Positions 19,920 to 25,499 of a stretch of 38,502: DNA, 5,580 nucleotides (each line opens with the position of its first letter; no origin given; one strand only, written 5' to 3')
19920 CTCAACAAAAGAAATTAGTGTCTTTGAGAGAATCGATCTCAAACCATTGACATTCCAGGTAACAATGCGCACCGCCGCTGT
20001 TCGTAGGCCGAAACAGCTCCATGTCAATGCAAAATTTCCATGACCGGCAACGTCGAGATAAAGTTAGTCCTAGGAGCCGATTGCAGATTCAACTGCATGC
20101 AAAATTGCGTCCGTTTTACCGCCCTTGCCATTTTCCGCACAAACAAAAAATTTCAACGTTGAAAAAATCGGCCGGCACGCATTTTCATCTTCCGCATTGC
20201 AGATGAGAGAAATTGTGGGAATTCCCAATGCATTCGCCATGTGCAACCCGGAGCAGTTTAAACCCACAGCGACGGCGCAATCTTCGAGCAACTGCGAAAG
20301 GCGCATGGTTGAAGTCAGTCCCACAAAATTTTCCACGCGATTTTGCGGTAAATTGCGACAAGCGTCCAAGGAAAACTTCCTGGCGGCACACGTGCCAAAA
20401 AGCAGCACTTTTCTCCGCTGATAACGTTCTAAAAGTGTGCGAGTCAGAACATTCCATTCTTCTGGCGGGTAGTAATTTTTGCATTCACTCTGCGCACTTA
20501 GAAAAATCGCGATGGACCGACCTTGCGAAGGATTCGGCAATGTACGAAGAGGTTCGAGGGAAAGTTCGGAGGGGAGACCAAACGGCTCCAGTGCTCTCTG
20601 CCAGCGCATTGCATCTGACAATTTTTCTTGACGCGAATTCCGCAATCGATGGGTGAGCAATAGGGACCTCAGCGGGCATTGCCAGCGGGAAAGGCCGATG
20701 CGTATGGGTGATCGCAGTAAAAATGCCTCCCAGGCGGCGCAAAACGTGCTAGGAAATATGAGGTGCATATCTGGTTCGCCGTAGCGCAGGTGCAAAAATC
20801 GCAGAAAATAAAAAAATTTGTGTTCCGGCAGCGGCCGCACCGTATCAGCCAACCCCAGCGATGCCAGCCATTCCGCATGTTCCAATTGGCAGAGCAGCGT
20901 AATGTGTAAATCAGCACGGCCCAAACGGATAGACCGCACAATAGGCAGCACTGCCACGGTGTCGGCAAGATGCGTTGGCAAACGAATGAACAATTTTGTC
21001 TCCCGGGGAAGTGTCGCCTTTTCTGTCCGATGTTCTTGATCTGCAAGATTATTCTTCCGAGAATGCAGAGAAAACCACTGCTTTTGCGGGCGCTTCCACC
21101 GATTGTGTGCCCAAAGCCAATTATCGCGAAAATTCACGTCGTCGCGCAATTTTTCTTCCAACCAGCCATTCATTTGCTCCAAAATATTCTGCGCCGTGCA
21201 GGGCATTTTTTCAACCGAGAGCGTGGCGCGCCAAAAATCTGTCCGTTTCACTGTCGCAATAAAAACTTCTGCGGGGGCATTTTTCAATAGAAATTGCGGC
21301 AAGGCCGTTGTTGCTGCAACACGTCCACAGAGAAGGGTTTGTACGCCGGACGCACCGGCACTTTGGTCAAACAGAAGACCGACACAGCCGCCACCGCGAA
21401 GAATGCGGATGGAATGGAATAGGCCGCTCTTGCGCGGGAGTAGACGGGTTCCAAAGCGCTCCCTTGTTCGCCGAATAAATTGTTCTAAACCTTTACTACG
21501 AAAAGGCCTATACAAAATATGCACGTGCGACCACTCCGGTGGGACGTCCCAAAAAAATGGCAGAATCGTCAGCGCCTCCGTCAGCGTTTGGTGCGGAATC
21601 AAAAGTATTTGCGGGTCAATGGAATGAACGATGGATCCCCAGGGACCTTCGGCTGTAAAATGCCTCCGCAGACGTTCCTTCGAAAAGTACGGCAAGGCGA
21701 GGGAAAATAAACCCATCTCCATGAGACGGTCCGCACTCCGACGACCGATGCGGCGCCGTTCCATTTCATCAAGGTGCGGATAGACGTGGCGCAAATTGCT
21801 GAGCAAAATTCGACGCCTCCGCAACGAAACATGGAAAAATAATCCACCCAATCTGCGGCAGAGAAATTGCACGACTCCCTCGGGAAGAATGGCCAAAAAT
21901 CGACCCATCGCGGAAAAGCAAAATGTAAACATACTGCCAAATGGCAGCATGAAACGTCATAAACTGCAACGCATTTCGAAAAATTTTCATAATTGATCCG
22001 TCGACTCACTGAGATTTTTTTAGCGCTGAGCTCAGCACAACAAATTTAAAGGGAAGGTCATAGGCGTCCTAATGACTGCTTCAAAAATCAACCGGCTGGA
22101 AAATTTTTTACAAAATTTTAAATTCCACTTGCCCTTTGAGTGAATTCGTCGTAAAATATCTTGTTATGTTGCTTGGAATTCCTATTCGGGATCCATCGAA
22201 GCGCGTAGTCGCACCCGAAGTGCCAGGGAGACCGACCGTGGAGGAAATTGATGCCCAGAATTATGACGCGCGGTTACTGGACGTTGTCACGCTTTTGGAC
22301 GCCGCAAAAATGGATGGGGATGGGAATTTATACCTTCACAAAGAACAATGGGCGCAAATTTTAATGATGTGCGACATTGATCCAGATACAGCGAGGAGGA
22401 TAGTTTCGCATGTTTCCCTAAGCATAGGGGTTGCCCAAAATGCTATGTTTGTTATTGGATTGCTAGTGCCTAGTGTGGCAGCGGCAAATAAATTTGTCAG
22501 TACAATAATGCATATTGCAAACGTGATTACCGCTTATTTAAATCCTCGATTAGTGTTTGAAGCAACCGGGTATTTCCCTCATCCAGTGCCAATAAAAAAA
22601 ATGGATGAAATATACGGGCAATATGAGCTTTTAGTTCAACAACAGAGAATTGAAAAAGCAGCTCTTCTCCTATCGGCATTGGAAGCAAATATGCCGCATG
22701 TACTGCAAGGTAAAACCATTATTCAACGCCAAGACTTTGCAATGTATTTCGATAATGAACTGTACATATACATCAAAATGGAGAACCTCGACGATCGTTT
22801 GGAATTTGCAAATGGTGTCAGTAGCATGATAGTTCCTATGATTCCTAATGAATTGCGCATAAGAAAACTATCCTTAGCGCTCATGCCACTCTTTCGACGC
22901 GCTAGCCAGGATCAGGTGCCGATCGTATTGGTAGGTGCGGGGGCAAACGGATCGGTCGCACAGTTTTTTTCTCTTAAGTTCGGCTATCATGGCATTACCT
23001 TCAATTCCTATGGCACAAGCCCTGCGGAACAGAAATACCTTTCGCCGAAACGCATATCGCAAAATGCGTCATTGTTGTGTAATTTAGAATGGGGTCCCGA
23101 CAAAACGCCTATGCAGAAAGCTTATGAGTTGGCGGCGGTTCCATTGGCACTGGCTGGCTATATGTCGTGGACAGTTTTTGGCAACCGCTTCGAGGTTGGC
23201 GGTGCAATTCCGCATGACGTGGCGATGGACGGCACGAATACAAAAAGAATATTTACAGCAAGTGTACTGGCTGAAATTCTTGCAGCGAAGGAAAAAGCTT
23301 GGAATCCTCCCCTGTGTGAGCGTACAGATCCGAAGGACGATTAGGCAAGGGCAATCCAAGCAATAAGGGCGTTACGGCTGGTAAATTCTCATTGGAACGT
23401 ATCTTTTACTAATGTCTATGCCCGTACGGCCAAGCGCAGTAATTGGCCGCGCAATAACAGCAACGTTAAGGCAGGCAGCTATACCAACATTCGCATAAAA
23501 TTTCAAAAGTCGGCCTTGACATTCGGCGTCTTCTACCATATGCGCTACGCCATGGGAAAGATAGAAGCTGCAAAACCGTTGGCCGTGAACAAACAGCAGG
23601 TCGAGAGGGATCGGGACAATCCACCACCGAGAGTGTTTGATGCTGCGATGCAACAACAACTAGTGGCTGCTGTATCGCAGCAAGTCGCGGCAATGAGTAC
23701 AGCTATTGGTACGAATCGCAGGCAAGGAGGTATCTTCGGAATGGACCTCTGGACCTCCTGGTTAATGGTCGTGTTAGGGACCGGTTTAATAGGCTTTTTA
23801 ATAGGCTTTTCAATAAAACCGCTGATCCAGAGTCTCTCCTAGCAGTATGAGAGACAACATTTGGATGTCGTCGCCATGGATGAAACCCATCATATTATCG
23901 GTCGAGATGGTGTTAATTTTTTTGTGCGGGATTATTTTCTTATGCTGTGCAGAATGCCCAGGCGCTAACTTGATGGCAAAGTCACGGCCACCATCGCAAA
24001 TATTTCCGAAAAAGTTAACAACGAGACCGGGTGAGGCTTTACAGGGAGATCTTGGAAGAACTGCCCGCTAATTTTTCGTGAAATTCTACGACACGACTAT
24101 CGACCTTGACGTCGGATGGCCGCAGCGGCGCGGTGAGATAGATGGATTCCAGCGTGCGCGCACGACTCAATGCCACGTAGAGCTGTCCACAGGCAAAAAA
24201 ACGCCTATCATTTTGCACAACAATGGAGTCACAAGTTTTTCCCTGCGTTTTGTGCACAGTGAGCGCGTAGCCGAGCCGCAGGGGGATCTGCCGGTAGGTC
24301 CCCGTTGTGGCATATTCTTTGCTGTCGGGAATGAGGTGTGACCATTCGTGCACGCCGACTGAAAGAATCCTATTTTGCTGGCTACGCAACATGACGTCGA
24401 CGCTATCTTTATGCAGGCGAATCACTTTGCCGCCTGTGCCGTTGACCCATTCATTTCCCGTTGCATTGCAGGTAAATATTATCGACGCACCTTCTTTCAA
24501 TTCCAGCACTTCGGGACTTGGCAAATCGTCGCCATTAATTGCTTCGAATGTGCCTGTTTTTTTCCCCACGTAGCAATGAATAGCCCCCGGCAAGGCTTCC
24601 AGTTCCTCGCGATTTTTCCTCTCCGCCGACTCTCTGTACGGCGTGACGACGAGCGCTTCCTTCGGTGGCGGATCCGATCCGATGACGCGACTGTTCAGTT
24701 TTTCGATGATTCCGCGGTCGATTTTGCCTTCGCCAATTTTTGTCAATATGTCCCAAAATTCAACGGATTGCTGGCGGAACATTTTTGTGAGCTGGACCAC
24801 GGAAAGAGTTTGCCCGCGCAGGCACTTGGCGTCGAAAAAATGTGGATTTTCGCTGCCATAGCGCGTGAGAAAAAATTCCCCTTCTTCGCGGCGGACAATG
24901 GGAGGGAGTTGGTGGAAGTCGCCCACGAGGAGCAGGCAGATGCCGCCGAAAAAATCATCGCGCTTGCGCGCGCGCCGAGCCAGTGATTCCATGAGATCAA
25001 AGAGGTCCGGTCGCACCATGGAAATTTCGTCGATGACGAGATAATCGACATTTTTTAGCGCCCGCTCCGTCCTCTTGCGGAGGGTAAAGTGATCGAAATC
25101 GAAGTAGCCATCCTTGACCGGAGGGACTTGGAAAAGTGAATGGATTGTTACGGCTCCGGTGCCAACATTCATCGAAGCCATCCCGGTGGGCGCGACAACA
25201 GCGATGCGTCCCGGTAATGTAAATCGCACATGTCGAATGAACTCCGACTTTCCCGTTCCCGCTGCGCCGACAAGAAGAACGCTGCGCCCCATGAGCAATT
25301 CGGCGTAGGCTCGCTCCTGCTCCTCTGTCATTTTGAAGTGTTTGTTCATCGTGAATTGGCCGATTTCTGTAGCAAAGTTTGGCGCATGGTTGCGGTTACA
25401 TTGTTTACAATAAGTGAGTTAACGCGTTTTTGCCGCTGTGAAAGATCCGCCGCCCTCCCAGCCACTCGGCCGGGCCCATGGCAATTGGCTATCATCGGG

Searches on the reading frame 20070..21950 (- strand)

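Call 11: search_protein_families(library=pfam, proteins=[window:20070-21950:-])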
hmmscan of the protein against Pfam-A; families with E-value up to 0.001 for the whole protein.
window:20070-21950:- (626 aa): 2 families
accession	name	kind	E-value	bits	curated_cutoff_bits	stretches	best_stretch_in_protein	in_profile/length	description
PF03279.18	Lip_A_acyltrans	-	9.5e-23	81.2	22.3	1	9-287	16-295/295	Bacterial lipid A biosynthesis acyltransferase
PF01075.23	Glyco_transf_9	-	2.3e-07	30.8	22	1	388-585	8-211/247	Glycosyltransferase family 9 (heptosyltransferase)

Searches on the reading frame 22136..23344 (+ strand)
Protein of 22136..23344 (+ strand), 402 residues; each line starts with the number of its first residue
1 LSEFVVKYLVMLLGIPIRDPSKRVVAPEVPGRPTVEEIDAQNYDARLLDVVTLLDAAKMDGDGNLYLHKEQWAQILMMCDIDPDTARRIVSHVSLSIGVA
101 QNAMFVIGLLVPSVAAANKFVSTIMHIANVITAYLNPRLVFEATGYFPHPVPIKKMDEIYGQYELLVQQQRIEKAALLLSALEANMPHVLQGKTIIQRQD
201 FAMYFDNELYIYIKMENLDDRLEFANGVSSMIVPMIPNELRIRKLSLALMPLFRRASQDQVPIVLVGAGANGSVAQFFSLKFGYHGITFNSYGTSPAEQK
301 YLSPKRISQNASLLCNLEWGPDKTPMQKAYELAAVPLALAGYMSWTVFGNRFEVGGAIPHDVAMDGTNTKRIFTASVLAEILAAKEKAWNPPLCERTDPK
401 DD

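Call 11: search_protein_families(library=pfam, proteins=[window:22136-23344:+])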
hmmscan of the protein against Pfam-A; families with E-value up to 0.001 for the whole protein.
window:22136-23344:+ (402 aa): 0 families

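Call 36: search_protein_families(library=pfam, proteins=[window:22136-23344:+], max_evalue=0.01)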
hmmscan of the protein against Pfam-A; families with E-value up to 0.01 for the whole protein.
window:22136-23344:+ (402 aa): 0 families

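Call 73: search_protein_families(library=padloc, proteins=[window:22136-23344:+], max_evalue=1)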
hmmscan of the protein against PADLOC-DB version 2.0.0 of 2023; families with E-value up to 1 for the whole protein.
window:22136-23344:+ (402 aa): 1 family
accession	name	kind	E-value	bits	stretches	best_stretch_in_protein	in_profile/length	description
PDLC04492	PDC-M17B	-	0.045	11.4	1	362-392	116-146/238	-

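Call 74: search_protein_families(library=ncbifam, proteins=[window:22136-23344:+], max_evalue=0.001)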
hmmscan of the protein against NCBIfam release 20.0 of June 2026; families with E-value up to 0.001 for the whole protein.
window:22136-23344:+ (402 aa): 0 families

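Call 75: find_related_loci(query=window:22136-23344:+, collection=genome_contigs, flank=3000)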
Query window:22136-23344:+ (402 aa) in genome_contigs; peptide patterns used: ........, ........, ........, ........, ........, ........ (x = any residue, [..] = any of these).
47 stretches matched a pattern, but none encodes a relative of the query by tblastn (E <= 1e-3).

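Call 76: find_homologous_proteins(query=window:22136-23344:+, max_evalue=0.001)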
Query window:22136-23344:+ (402 aa): 1 proteins with E <= 0.001 among 8000 candidates.
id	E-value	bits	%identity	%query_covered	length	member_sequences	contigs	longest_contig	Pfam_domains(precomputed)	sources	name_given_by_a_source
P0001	1.7e-243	826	100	92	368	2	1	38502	-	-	-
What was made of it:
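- On Sec- or Tat-exported surface protein or adhesin: The C-terminus lies beyond the contig end (call 76: the contig is 38502 bp, the same length as the window).
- Another orphan ORF on the contig shows that orphan status is common here (call 76).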

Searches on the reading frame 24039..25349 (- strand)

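Call 11: search_protein_families(library=pfam, proteins=[window:24039-25349:-])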
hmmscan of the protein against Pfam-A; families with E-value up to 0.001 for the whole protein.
window:24039-25349:- (436 aa): 9 families
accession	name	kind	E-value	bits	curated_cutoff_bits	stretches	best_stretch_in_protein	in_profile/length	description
PF05970.20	PIF1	-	1e-25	91.1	25.9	1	7-211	2-218/223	PIF1-like helicase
PF13245.12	AAA_19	-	2.3e-16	60.6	25.1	1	11-151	1-132/134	AAA domain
PF13604.12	AAA_30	-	1.6e-14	54.5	27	1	7-153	2-133/191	AAA domain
PF00270.35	DEAD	-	1.8e-06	28.2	26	0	8-55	1-54/167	DEAD/DEAH box helicase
PF01443.25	Viral_helicase1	-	2e-05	24.9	21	0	353-400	178-223/228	Viral superfamily 1 RNA helicase core domain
PF13538.12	UvrD_C_2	-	2.9e-05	24.3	27.4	1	360-399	2-47/52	UvrD-like helicase C-terminal domain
PF13401.12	AAA_22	-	0.00014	22.6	27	1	22-143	6-122/130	AAA domain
PF07728.20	AAA_5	-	0.00041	20.8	22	0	24-123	2-89/139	AAA domain (dynein-related subfamily)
PF13191.12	AAA_16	-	0.00062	20.7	32.6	0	21-55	22-58/167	AAA ATPase domain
